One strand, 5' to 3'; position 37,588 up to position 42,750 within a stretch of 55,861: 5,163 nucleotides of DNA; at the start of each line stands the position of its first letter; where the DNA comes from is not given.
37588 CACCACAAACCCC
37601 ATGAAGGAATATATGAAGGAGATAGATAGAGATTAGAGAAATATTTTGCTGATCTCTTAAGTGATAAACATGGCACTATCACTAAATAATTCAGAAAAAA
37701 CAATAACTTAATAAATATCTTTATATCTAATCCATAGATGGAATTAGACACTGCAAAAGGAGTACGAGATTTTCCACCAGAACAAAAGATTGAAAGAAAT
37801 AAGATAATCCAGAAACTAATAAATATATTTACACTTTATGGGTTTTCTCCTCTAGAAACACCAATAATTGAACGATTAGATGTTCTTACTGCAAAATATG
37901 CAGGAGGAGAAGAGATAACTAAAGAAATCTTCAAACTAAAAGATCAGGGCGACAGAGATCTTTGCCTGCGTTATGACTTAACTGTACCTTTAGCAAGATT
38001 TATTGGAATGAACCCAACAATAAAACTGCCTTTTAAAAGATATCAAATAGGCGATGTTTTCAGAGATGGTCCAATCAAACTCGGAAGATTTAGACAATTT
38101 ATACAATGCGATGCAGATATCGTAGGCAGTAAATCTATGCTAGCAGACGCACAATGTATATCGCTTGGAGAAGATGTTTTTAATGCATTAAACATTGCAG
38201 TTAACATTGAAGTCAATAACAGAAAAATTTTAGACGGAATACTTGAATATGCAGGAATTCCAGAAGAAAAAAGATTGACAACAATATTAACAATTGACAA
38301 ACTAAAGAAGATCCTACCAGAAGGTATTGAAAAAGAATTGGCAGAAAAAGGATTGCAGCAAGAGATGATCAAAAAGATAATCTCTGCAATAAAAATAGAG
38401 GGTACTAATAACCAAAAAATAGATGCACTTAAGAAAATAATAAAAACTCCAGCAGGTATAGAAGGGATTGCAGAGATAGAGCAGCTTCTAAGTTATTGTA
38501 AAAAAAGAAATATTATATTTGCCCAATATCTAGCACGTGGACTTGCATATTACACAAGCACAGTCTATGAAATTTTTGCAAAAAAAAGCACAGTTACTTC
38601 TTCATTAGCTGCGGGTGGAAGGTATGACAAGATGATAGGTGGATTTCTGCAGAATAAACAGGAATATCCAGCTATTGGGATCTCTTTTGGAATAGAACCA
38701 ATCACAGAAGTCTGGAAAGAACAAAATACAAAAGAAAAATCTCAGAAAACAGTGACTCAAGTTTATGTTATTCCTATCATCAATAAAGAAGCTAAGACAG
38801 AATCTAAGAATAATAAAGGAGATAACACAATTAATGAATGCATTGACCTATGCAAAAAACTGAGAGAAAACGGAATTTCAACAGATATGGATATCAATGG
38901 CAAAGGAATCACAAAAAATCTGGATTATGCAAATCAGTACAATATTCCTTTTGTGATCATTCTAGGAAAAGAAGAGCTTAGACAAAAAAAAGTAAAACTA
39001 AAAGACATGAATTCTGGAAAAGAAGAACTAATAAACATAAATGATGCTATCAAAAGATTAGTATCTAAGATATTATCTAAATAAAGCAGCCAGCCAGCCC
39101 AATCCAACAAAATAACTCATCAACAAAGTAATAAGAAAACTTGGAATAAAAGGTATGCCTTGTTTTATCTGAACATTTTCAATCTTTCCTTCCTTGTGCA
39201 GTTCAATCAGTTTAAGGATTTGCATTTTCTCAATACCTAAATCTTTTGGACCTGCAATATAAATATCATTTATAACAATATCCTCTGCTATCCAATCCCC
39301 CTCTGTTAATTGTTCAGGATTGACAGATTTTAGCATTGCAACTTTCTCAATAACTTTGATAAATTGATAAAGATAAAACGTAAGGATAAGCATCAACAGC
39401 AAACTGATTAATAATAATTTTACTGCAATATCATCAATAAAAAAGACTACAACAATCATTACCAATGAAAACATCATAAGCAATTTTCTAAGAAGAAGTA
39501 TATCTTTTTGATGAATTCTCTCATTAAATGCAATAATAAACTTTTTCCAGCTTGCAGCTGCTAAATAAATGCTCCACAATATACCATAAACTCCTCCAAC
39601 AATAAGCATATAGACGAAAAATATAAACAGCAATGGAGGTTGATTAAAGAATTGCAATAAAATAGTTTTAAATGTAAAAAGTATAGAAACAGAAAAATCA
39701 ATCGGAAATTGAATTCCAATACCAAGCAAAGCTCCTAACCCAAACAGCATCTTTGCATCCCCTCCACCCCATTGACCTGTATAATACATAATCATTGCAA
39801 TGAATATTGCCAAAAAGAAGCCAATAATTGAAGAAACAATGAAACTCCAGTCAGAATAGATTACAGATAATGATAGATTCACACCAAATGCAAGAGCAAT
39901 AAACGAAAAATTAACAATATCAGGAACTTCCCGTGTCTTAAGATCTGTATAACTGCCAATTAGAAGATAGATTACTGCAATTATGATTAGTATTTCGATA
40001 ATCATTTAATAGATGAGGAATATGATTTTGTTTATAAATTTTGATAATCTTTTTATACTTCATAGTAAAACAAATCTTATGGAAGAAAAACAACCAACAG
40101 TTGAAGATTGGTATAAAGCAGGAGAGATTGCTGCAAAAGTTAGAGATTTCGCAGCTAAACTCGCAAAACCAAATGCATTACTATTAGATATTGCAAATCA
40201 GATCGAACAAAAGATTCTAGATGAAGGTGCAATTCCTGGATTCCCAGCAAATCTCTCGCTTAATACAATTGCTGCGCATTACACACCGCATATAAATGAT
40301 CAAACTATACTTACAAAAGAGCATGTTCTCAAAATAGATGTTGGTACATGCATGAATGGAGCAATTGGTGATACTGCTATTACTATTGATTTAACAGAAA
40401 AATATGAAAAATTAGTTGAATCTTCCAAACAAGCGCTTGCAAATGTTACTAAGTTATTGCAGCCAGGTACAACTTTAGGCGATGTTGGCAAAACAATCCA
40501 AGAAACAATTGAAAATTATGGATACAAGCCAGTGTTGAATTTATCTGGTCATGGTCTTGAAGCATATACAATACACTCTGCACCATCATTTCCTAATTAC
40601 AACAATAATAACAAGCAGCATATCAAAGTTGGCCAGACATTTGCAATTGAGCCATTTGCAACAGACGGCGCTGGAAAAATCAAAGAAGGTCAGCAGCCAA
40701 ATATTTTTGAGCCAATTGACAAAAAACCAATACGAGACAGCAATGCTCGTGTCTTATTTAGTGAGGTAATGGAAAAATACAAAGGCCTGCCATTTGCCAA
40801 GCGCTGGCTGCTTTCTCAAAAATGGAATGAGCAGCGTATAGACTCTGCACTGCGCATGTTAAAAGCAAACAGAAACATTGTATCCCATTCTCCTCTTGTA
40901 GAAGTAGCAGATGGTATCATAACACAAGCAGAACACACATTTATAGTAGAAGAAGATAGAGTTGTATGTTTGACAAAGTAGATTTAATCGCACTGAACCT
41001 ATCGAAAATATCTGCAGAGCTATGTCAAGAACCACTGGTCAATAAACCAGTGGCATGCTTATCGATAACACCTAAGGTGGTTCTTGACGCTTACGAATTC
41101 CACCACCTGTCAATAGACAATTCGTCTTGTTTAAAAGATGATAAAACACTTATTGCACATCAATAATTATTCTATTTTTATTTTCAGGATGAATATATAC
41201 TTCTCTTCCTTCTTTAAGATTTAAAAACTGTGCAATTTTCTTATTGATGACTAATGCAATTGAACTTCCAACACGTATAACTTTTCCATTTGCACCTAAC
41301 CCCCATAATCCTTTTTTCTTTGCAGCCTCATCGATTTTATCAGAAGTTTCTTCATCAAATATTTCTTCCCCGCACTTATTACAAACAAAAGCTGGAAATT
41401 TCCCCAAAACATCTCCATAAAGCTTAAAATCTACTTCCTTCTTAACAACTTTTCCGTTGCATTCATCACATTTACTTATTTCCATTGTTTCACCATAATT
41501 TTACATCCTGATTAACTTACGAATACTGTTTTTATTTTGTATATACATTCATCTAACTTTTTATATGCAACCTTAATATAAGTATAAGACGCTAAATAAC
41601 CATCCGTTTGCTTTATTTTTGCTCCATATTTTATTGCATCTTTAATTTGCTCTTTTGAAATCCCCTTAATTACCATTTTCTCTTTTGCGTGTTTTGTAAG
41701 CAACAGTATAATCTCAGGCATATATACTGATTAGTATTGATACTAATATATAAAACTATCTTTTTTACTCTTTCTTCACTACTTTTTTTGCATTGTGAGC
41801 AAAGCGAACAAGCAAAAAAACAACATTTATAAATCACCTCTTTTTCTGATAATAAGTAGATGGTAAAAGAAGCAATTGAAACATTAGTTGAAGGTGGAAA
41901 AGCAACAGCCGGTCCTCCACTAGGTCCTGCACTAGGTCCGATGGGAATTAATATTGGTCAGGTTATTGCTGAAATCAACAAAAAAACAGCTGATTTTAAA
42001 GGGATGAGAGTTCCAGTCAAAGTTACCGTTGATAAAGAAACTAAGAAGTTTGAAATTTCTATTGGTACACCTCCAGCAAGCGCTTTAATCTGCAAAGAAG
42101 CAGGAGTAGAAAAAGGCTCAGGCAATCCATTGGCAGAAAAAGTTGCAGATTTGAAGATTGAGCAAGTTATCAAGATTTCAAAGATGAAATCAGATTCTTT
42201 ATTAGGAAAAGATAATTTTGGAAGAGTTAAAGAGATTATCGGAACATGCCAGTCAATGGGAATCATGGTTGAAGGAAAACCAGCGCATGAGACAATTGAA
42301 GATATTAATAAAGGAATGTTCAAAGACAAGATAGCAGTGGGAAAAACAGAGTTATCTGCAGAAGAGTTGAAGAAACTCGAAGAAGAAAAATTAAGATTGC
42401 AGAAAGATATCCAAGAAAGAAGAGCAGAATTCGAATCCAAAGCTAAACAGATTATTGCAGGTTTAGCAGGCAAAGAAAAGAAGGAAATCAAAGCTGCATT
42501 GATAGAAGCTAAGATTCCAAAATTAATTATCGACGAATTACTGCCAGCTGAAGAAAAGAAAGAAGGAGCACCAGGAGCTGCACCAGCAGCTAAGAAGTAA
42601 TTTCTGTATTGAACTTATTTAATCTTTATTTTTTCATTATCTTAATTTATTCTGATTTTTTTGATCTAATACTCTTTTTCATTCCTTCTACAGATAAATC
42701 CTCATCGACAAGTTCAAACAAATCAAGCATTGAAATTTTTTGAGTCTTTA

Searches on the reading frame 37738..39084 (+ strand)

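Call 81: search_protein_families(library=pfam, proteins=[window:37738-39084:+], max_evalue=0.001)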
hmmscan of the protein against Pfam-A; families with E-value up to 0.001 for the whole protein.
window:37738-39084:+ (448 aa): 4 families
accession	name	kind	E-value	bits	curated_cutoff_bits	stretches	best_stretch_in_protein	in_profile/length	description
PF13393.11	tRNA-synt_His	-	8e-41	140.7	25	1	8-322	1-308/308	Histidyl-tRNA synthetase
PF03129.25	HGTP_anticodon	-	6.9e-17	61.8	21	1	341-443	1-93/94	Anticodon binding domain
PF00587.30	tRNA-synt_2b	-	4.4e-07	30.6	29.3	1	65-200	1-110/179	tRNA synthetase class II core domain (G, H, P, S and T)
PF01409.25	tRNA-synt_2d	-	0.00022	21.3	19.8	1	16-139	15-143/246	tRNA synthetases class II core domain (F)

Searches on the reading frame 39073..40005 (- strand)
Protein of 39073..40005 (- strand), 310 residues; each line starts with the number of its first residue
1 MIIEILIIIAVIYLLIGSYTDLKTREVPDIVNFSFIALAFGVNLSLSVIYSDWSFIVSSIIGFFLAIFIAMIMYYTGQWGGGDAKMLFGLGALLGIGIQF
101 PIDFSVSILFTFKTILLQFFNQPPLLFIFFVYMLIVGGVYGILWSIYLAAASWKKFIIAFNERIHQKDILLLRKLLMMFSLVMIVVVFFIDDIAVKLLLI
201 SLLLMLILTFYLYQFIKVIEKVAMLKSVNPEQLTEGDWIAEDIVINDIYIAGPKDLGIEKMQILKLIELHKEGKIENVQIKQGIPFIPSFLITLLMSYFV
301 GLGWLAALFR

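Call 81: search_protein_families(library=pfam, proteins=[window:39073-40005:-], max_evalue=0.001)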
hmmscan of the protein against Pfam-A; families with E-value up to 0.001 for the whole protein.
window:39073-40005:- (310 aa): 1 family
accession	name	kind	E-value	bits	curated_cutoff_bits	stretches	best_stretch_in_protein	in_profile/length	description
PF01478.23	Peptidase_A24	-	6.7e-11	43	26.5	1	9-141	2-103/104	Type IV leader peptidase family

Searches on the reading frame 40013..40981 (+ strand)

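Call 81: search_protein_families(library=pfam, proteins=[window:40013-40981:+], max_evalue=0.001)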
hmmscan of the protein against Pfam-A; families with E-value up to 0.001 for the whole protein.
window:40013-40981:+ (322 aa): 1 family
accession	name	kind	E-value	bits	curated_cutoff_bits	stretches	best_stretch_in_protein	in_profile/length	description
PF00557.29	Peptidase_M24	-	2.2e-28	99.9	23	1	35-217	5-190/208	Metallopeptidase family M24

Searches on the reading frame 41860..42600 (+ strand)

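Call 81: search_protein_families(library=pfam, proteins=[window:41860-42600:+], max_evalue=0.001)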
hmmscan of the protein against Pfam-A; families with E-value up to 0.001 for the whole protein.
window:41860-42600:+ (246 aa): 2 families
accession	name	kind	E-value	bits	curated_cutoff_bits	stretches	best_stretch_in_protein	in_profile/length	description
PF03946.19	Ribosomal_L11_N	-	1.5e-24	85.9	32.9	1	6-64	1-58/58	Ribosomal protein L11, N-terminal domain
PF00298.24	Ribosomal_L11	-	3.7e-20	72.6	21.4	1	70-137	2-69/69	Ribosomal protein L11, RNA binding domain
